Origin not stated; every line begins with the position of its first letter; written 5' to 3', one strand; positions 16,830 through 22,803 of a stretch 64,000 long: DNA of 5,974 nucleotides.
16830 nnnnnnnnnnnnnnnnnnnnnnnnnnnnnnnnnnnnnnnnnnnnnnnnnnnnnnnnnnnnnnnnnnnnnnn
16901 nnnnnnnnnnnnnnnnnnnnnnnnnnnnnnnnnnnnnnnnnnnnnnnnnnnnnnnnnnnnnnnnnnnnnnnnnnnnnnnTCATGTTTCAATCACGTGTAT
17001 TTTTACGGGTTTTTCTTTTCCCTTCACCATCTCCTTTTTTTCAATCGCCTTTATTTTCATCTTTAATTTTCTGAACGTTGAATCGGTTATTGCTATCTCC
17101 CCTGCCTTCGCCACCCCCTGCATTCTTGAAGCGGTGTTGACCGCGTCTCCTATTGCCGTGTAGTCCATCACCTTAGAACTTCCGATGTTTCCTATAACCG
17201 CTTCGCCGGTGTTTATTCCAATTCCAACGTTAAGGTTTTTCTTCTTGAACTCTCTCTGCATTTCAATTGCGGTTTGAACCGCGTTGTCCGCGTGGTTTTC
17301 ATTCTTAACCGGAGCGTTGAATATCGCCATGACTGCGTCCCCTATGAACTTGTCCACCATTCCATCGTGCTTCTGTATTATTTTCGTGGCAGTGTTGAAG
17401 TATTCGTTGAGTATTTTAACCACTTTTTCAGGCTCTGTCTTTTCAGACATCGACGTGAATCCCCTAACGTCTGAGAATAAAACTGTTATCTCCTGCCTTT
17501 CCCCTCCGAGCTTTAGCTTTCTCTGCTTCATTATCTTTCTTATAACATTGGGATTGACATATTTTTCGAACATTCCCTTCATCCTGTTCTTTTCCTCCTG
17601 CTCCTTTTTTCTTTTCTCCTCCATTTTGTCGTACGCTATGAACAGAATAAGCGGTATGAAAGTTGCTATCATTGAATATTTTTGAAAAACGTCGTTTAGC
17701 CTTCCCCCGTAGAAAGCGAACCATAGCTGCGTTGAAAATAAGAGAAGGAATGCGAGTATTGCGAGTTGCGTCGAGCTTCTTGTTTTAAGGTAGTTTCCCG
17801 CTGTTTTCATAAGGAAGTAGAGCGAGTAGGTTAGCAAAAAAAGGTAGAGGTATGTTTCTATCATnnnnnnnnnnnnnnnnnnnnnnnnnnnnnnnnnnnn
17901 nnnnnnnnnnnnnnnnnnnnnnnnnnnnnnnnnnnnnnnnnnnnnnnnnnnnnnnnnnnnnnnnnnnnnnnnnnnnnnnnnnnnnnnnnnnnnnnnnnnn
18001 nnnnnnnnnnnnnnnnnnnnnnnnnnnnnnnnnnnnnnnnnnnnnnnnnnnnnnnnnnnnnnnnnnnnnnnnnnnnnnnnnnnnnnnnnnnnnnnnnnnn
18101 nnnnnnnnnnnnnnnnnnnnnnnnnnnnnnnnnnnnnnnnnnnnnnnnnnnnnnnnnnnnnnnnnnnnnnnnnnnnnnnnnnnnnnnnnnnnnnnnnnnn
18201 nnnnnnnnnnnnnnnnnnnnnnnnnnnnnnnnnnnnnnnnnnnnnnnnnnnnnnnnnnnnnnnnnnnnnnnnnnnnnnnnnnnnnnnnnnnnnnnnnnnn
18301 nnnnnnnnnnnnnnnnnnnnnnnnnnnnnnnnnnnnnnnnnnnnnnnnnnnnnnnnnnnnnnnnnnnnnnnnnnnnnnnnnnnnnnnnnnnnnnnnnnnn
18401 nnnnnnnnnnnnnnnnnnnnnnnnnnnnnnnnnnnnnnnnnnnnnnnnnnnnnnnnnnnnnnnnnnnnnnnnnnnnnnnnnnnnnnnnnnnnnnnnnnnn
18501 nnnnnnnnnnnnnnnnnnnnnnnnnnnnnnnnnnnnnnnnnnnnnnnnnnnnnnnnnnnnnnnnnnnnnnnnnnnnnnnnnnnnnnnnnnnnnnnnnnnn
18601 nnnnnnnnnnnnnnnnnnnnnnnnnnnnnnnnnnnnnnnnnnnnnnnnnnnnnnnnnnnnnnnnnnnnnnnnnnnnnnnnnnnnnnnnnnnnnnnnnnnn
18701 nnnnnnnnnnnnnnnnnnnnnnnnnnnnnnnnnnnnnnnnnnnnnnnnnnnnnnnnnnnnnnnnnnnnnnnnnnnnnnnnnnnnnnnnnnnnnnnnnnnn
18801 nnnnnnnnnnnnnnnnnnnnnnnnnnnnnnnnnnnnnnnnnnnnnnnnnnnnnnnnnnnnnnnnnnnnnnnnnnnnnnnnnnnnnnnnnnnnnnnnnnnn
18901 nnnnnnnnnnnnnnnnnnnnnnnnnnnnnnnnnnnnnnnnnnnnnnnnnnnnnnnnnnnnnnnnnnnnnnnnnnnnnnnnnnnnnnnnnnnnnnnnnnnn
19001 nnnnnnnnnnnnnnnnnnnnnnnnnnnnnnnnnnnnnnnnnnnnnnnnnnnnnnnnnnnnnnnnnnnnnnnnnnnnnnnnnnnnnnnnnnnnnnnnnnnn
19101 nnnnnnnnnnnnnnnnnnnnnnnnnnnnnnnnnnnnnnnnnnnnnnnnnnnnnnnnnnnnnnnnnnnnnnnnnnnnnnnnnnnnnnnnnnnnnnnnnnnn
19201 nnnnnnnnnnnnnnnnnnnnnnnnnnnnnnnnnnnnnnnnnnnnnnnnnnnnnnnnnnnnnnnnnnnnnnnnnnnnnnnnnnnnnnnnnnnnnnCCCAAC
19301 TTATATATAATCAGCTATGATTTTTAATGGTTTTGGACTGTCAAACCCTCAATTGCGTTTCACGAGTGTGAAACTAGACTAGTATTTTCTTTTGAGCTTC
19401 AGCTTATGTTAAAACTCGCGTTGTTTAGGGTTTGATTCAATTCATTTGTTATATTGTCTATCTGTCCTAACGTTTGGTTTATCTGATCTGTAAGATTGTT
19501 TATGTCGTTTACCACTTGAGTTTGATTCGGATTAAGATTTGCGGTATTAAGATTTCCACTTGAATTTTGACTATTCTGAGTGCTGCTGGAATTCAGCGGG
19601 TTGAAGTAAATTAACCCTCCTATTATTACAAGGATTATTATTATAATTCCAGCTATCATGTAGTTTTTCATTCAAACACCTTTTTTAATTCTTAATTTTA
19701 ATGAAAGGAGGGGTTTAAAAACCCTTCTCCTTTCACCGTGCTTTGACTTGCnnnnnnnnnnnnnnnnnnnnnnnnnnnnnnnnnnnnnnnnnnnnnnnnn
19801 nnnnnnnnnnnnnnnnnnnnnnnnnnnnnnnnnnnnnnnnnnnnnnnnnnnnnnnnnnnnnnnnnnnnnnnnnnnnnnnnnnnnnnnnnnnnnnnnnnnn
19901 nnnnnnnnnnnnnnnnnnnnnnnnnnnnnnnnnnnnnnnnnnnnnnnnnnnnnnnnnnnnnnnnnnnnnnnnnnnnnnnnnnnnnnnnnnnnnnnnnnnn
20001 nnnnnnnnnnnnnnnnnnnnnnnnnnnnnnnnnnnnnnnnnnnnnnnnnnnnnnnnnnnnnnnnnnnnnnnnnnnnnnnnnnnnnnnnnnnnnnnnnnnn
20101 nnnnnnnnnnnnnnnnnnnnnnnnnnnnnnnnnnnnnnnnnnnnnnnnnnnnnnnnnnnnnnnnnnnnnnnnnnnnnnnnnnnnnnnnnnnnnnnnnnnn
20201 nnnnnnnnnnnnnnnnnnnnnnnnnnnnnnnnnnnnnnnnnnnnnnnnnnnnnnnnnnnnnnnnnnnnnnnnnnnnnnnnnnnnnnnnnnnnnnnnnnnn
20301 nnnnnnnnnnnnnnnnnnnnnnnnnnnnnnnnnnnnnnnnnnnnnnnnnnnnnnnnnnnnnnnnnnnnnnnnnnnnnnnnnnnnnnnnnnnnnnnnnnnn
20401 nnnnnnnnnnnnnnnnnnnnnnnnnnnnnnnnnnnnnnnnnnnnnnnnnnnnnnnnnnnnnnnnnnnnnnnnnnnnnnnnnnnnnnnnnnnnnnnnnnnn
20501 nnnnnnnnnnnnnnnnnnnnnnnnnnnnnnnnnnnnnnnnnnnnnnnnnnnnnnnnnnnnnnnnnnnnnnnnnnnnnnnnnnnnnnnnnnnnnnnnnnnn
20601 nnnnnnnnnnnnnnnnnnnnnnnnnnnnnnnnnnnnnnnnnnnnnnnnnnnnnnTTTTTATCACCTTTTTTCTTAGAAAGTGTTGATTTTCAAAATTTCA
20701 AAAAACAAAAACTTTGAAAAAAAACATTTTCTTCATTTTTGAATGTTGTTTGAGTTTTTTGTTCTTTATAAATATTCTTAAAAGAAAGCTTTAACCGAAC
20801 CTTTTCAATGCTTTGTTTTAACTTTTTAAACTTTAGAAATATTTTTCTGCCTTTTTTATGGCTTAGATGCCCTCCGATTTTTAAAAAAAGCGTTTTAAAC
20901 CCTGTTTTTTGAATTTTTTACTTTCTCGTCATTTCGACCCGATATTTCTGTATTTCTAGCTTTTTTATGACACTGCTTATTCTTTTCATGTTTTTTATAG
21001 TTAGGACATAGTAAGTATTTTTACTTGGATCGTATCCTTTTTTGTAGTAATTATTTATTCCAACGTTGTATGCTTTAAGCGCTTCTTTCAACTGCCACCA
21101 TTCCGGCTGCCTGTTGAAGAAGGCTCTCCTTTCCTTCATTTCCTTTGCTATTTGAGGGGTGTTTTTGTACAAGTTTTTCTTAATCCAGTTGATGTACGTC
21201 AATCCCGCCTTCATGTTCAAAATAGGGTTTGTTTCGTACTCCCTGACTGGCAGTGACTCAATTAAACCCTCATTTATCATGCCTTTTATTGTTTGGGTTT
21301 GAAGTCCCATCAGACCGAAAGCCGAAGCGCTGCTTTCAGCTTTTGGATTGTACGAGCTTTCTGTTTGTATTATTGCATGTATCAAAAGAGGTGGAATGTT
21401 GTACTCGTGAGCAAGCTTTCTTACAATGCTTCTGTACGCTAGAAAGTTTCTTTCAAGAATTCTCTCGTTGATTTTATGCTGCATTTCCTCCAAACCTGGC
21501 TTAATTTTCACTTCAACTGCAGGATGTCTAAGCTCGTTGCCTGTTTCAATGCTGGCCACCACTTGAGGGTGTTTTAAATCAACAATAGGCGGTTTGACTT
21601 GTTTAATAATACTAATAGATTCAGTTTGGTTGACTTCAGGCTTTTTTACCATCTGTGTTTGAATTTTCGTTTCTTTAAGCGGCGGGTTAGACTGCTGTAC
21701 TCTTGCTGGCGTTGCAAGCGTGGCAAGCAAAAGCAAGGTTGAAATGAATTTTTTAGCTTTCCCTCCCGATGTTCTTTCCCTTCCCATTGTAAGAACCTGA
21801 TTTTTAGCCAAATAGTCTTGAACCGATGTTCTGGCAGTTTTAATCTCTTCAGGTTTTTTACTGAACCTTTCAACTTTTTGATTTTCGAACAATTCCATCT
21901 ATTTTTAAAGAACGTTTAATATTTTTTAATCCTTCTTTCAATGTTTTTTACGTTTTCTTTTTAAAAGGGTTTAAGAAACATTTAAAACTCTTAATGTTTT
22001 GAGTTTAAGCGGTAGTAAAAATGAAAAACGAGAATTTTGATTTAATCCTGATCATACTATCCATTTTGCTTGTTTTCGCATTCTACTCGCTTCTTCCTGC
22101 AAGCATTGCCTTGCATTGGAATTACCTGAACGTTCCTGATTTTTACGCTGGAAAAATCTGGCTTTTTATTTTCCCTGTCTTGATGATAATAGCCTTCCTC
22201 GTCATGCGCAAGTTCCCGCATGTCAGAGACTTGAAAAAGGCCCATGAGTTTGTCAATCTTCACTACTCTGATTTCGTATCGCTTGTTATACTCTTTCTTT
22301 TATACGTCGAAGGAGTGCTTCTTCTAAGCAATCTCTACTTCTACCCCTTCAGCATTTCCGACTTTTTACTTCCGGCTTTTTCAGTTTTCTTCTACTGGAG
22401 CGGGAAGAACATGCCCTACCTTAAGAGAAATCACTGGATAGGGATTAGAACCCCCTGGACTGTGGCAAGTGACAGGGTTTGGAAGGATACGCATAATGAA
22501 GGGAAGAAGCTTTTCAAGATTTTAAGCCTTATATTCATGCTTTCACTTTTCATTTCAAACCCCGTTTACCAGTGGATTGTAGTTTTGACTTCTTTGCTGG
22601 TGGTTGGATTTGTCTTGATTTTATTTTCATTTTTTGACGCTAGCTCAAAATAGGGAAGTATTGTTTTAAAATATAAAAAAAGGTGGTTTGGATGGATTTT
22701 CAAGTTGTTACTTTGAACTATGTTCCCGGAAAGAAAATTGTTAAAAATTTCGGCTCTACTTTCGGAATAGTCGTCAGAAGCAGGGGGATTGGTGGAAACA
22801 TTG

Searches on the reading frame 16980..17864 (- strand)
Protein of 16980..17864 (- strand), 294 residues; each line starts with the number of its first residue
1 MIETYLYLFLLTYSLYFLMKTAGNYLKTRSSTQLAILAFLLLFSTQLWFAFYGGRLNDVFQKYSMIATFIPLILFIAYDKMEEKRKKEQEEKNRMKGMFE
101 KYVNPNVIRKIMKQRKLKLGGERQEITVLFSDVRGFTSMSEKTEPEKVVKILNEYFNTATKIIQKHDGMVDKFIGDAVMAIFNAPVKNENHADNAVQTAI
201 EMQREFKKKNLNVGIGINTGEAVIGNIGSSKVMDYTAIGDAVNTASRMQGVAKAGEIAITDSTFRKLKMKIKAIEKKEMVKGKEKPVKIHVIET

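Call 13: search_protein_families(library=pfam, proteins=[window:16980-17864:-], max_evalue=0.001)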
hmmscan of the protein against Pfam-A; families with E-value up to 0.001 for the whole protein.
window:16980-17864:- (294 aa): 1 family
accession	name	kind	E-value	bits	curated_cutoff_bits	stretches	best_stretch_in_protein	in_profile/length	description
PF00211.25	Guanylate_cyc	-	1.1e-31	110.3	21.9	1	123-292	6-181/183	Adenylate and Guanylate cyclase catalytic domain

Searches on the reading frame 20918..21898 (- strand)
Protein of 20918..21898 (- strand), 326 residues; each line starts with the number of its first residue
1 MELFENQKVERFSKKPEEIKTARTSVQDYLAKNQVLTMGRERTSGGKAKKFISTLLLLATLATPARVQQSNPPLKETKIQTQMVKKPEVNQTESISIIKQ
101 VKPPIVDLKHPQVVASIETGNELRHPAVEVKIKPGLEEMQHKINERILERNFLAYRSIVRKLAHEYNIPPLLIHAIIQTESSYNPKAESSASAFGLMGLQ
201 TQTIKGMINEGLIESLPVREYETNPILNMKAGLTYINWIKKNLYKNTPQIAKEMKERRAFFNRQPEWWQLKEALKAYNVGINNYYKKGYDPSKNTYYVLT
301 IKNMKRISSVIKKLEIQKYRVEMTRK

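Call 13: search_protein_families(library=pfam, proteins=[window:20918-21898:-], max_evalue=0.001)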
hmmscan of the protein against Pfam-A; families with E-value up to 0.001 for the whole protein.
window:20918-21898:- (326 aa): 1 family
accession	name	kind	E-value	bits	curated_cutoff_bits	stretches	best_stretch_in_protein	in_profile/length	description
PF01464.25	SLT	-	7.9e-17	61.3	21.3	1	159-287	3-104/117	Transglycosylase SLT domain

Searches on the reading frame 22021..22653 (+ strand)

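Call 13: search_protein_families(library=pfam, proteins=[window:22021-22653:+], max_evalue=0.001)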
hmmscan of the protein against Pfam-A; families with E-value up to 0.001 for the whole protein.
window:22021-22653:+ (210 aa): 2 families
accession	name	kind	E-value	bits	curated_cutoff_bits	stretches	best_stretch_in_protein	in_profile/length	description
PF13630.11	SdpI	-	1.7e-17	63.8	28.2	1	134-200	2-67/71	SdpI/YfhL protein family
PF07853.16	DUF1648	-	4.3e-10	39.5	28.7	1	9-56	1-49/49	Domain of unknown function (DUF1648)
